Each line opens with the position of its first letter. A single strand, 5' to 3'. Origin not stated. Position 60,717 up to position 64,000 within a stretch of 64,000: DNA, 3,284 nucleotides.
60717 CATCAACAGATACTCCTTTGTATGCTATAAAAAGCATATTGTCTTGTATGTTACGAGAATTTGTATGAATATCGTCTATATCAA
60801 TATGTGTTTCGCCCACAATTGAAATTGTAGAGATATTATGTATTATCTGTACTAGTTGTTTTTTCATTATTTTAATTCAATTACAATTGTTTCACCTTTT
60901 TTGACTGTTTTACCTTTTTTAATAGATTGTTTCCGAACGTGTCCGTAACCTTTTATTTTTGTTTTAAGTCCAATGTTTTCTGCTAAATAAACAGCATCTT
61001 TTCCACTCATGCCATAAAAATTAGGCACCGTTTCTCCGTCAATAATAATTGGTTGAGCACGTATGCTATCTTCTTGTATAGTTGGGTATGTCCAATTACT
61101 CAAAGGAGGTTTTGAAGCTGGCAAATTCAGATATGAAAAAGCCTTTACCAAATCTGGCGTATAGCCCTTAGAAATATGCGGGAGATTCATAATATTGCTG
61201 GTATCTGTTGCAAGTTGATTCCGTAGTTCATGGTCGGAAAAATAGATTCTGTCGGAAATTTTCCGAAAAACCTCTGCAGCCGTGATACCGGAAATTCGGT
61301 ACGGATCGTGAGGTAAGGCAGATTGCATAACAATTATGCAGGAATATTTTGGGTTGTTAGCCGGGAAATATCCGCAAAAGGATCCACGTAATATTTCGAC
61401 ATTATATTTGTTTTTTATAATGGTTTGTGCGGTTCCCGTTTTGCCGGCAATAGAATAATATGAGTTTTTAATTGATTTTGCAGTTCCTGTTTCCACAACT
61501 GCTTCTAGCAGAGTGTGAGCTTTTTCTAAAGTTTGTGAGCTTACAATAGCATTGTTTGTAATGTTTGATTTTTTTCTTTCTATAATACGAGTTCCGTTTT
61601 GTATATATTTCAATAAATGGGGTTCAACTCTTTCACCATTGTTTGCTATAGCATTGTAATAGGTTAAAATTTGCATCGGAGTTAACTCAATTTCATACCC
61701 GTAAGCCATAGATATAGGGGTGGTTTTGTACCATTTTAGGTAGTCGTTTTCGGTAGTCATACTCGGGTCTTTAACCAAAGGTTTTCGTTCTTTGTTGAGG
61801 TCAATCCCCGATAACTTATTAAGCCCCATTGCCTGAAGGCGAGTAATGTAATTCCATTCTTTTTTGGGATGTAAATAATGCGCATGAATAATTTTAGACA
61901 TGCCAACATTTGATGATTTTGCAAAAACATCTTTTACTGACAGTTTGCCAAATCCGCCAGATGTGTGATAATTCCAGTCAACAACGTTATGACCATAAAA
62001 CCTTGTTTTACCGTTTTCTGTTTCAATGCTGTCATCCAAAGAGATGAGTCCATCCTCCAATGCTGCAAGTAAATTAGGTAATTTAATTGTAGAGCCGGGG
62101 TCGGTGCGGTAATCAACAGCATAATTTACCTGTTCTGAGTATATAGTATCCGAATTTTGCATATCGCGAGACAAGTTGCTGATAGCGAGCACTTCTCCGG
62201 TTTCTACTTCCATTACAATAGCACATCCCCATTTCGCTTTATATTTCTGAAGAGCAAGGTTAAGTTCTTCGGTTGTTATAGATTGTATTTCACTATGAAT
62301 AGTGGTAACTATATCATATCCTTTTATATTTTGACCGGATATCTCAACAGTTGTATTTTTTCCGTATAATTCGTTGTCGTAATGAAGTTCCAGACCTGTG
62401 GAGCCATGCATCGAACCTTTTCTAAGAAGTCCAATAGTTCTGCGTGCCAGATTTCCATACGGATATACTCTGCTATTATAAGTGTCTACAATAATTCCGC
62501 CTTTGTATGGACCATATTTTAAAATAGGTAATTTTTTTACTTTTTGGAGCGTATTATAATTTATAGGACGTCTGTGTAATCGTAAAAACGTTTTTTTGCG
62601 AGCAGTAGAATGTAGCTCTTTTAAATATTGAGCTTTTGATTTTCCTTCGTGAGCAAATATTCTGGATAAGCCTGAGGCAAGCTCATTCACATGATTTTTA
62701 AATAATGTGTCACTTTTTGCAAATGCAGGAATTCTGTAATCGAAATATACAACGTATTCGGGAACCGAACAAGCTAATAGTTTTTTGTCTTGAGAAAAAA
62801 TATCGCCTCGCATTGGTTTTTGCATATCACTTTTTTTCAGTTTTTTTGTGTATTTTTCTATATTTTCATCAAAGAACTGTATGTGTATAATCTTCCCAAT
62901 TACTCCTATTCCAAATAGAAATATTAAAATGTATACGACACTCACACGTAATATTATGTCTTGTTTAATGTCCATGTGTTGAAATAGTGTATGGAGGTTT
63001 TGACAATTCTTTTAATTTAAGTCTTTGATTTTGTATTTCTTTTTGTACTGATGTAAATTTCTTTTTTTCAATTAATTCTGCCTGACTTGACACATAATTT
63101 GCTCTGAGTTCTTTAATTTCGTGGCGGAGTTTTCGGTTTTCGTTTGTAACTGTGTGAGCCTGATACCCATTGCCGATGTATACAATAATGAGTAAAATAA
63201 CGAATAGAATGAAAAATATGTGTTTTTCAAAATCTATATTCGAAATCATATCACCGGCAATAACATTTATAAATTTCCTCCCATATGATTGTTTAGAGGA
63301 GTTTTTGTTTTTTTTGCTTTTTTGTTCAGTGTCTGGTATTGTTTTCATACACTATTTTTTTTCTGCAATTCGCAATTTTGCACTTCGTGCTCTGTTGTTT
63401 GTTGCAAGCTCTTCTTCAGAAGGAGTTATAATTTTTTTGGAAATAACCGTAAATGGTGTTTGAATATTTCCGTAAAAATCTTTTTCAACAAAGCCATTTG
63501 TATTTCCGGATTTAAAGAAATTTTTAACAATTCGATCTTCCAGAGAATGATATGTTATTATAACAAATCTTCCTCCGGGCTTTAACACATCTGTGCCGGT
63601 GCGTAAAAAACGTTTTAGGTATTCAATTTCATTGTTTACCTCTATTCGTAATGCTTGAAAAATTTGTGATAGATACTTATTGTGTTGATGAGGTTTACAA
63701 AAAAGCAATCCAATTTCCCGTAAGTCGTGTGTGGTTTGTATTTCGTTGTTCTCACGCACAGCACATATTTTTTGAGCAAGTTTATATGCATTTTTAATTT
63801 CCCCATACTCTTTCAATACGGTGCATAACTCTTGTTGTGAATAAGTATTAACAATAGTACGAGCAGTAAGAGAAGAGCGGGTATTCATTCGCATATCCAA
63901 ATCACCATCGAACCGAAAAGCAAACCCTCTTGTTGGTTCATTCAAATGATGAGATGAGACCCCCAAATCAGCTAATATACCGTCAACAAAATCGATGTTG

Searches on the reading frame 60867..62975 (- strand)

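Call 89: search_protein_families(library=pfam, proteins=[window:60867-62975:-], max_evalue=0.000001)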
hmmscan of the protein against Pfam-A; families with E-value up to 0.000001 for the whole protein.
window:60867-62975:- (702 aa): 3 families
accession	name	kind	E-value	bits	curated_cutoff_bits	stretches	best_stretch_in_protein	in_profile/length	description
PF00905.27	Transpeptidase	-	6.3e-52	177.1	22.1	1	250-574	1-298/299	Penicillin binding protein transpeptidase domain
PF03717.20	PBP_dimer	-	2.7e-12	47.9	24.4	1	53-211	3-166/180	Penicillin-binding Protein dimerisation domain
PF03793.24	PASTA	-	7.9e-11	42.2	23.2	1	649-701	2-62/64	PASTA domain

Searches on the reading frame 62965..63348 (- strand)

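Call 89: search_protein_families(library=pfam, proteins=[window:62965-63348:-], max_evalue=0.000001)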
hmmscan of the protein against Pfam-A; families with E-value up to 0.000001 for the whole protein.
window:62965-63348:- (127 aa): 1 family
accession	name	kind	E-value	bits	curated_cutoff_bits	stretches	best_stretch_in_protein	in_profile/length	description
PF19579.4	FtsL_2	-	4.4e-21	75.1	24.6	1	28-123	2-95/100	Bacteriodetes cell division protein (FtsL-like)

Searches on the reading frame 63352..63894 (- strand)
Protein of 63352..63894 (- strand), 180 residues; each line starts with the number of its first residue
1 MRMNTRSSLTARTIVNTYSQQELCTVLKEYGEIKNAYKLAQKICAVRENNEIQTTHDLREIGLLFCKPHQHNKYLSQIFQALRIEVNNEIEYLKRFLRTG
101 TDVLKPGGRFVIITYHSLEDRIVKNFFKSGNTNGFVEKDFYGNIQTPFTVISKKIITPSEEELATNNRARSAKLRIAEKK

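Call 89: search_protein_families(library=pfam, proteins=[window:63352-63894:-], max_evalue=0.000001)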
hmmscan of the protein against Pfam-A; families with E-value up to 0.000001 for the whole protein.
window:63352-63894:- (180 aa): 1 family
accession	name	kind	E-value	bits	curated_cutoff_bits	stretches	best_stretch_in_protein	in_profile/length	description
PF01795.25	Methyltransf_5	-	1.1e-55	189.7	27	1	1-180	124-309/309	MraW methylase family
